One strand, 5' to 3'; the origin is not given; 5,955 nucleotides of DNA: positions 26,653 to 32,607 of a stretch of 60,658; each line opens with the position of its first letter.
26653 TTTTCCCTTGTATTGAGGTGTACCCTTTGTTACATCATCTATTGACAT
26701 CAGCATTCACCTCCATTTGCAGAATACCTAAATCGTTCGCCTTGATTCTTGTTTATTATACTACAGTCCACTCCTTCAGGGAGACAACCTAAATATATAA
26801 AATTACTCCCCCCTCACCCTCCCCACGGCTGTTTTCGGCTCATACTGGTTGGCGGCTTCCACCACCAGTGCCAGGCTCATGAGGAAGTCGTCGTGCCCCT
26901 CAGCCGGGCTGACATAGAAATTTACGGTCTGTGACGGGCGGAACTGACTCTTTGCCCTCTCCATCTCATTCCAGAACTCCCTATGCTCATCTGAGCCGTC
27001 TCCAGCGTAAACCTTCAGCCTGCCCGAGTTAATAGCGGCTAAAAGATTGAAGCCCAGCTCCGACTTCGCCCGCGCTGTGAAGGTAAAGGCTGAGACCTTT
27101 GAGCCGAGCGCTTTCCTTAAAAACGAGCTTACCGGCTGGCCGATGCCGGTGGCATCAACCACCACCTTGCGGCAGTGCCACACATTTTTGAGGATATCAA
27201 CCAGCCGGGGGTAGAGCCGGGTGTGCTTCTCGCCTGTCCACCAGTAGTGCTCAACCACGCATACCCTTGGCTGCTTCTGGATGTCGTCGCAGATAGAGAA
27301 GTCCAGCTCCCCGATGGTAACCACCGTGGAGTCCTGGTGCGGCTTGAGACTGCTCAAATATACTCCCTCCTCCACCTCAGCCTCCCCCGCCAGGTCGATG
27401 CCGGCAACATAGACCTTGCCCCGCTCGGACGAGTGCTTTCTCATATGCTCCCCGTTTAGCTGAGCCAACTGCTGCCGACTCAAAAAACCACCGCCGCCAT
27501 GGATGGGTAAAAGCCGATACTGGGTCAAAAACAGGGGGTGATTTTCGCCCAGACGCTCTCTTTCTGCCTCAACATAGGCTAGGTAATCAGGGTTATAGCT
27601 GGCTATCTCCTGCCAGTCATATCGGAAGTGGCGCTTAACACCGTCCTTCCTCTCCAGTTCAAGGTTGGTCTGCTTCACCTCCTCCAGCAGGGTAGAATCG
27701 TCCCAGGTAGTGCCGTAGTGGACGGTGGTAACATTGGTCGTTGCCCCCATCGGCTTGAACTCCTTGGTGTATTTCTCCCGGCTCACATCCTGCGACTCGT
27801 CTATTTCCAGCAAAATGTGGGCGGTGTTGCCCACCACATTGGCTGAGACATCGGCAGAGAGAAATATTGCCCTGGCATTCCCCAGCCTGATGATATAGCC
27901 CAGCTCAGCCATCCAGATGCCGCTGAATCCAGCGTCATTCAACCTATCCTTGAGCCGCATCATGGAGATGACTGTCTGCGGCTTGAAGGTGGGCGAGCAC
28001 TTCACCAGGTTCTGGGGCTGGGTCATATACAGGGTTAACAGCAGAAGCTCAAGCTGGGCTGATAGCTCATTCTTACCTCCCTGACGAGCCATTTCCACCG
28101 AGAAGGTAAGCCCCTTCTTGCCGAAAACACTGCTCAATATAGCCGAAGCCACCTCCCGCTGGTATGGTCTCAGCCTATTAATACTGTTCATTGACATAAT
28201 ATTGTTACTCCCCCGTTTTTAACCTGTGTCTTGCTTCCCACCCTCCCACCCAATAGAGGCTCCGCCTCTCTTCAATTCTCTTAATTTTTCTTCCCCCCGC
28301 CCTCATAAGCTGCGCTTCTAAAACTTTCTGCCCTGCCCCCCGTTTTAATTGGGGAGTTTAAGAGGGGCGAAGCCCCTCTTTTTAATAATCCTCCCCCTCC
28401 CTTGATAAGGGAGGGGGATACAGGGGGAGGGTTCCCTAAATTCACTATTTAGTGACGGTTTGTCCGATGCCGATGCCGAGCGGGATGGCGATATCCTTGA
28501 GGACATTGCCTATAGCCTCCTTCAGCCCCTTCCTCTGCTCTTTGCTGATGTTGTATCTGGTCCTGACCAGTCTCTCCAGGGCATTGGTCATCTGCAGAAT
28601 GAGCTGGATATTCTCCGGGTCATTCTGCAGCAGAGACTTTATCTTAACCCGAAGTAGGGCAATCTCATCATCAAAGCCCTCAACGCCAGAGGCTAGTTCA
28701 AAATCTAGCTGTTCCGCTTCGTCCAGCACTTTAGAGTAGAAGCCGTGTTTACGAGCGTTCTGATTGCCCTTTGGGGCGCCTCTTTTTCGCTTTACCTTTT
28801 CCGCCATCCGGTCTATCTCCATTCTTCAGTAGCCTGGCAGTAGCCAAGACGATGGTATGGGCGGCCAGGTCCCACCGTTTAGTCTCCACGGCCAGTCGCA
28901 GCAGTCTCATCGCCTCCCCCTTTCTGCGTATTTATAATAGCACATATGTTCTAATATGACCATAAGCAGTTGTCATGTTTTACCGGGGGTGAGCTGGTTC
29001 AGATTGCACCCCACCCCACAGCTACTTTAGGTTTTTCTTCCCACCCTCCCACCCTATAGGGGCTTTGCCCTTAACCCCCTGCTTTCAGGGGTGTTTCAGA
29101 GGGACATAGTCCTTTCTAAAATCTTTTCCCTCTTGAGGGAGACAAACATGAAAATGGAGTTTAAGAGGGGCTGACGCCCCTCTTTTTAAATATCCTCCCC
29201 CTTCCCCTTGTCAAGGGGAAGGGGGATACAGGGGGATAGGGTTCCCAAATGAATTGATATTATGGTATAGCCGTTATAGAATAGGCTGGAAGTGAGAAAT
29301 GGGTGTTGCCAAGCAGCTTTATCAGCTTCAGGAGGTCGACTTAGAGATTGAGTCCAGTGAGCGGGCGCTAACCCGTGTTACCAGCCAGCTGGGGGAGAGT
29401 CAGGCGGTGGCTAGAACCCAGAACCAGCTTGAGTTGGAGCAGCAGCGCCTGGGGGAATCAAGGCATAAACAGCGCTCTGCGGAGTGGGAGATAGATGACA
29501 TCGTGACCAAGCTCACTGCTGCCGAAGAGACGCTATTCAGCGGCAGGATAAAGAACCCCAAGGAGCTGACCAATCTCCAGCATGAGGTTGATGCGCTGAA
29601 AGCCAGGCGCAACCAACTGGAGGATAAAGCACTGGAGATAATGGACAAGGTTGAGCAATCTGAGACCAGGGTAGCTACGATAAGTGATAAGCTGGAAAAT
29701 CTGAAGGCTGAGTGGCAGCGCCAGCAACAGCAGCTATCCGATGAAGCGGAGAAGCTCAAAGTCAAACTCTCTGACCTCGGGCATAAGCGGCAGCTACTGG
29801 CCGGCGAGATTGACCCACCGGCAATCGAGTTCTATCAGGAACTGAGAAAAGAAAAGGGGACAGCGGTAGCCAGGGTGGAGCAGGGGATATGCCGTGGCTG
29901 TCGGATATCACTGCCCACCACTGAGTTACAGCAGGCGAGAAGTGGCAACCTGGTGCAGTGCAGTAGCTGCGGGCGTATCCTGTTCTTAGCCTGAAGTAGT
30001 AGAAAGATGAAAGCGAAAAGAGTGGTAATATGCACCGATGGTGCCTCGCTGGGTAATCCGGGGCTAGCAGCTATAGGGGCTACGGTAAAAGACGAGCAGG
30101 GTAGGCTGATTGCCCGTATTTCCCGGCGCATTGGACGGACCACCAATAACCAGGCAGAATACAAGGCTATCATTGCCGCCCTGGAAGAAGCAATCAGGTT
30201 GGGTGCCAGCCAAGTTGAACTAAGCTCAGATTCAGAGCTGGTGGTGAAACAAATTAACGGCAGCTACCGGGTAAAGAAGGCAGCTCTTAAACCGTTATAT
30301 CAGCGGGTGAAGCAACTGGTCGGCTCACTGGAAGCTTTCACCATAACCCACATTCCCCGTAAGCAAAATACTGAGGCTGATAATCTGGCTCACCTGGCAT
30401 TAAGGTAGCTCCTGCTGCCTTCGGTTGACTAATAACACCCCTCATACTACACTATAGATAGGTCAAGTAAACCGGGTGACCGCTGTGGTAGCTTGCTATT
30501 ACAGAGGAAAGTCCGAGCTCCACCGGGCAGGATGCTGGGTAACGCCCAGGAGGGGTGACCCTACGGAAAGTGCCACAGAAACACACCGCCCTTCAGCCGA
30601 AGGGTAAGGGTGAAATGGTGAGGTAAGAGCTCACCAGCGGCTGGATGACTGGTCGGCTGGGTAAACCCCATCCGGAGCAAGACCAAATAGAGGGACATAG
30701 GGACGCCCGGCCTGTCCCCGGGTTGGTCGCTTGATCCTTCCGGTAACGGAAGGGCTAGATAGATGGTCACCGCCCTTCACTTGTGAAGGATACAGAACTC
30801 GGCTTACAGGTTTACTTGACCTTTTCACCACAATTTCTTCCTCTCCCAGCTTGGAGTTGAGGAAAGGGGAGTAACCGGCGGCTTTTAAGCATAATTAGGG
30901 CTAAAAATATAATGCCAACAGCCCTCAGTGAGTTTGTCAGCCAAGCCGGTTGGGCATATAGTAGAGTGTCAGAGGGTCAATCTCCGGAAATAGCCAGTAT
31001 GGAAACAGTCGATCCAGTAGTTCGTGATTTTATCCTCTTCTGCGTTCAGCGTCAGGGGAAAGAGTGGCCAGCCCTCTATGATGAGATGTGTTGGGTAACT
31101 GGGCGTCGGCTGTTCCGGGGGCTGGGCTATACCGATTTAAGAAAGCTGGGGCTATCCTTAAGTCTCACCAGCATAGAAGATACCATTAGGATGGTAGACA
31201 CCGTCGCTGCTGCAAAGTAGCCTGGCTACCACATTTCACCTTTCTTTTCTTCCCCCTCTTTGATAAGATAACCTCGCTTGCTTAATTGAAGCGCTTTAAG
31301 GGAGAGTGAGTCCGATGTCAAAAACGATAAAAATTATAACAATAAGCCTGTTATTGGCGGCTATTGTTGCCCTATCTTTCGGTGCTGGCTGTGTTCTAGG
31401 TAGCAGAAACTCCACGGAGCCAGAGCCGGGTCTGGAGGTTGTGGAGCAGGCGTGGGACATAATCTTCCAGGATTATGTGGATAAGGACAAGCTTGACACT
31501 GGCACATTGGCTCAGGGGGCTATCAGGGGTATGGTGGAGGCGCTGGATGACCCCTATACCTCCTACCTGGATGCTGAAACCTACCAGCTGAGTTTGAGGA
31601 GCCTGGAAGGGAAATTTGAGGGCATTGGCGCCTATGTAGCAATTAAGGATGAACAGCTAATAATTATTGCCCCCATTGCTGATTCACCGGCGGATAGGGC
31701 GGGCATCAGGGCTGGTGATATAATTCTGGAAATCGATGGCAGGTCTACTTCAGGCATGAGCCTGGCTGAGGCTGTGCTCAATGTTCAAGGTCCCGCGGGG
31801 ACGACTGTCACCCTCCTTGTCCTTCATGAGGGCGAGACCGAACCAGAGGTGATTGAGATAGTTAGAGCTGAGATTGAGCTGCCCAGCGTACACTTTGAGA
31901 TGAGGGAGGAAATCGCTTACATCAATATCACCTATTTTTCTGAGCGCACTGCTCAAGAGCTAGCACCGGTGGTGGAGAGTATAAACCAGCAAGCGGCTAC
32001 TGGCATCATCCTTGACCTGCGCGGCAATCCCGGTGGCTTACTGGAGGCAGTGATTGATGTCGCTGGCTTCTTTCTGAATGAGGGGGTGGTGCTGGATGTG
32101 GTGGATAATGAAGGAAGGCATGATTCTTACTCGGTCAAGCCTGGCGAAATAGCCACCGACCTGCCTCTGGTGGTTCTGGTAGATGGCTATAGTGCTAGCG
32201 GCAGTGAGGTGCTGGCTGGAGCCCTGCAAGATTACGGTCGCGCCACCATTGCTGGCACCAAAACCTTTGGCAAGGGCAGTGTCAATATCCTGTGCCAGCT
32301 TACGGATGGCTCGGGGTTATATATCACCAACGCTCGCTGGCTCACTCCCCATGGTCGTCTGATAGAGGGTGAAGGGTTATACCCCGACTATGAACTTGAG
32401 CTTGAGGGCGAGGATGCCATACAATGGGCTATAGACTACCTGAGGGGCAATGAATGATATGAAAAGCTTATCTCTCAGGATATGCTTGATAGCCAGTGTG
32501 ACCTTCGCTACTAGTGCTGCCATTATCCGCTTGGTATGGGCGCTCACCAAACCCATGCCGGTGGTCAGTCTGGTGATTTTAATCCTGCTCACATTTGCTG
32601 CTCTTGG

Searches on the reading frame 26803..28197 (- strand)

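Call 31: search_protein_families(library=pfam, proteins=[window:26803-28197:-], max_evalue=0.01)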
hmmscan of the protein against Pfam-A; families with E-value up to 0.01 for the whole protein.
window:26803-28197:- (464 aa): 1 family
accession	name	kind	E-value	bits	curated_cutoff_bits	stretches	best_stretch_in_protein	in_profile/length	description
PF17289.8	Terminase_6C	-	5.7e-05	23.6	22.6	1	343-442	56-148/155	Terminase RNaseH-like domain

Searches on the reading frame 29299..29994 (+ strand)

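Call 63: search_protein_families(library=pfam, proteins=[window:29299-29994:+], max_evalue=0.00001)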
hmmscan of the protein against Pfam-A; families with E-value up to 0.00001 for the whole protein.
window:29299-29994:+ (231 aa): 2 families
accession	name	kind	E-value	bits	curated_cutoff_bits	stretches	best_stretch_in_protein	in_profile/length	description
PF24481.2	CT398_CC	-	7.9e-20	71.9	27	1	32-187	25-180/180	CT398-like coiled coil hairpin domain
PF02591.20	Zn_ribbon_9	-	2.8e-08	34.2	29.1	1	198-228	2-33/33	C4-type zinc ribbon domain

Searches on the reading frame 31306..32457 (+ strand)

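Call 63: search_protein_families(library=pfam, proteins=[window:31306-32457:+], max_evalue=0.00001)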
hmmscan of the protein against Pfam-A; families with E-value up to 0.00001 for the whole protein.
window:31306-32457:+ (383 aa): 5 families
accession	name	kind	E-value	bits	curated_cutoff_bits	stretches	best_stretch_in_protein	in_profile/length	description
PF03572.23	Peptidase_S41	-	2.5e-48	164.2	24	1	203-363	2-164/165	Peptidase family S41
PF22694.1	CtpB_N-like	-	7e-14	52.5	27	1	38-92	33-85/85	Activating protease CtpB N-terminal domain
PF17820.7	PDZ_6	-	1.7e-13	50.5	27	1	120-172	2-52/54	PDZ domain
PF00595.29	PDZ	-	2.7e-11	44.1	23.2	1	105-173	10-81/81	PDZ domain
PF13180.12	PDZ_2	-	4.3e-10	40.2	27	1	107-179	3-74/80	PDZ domain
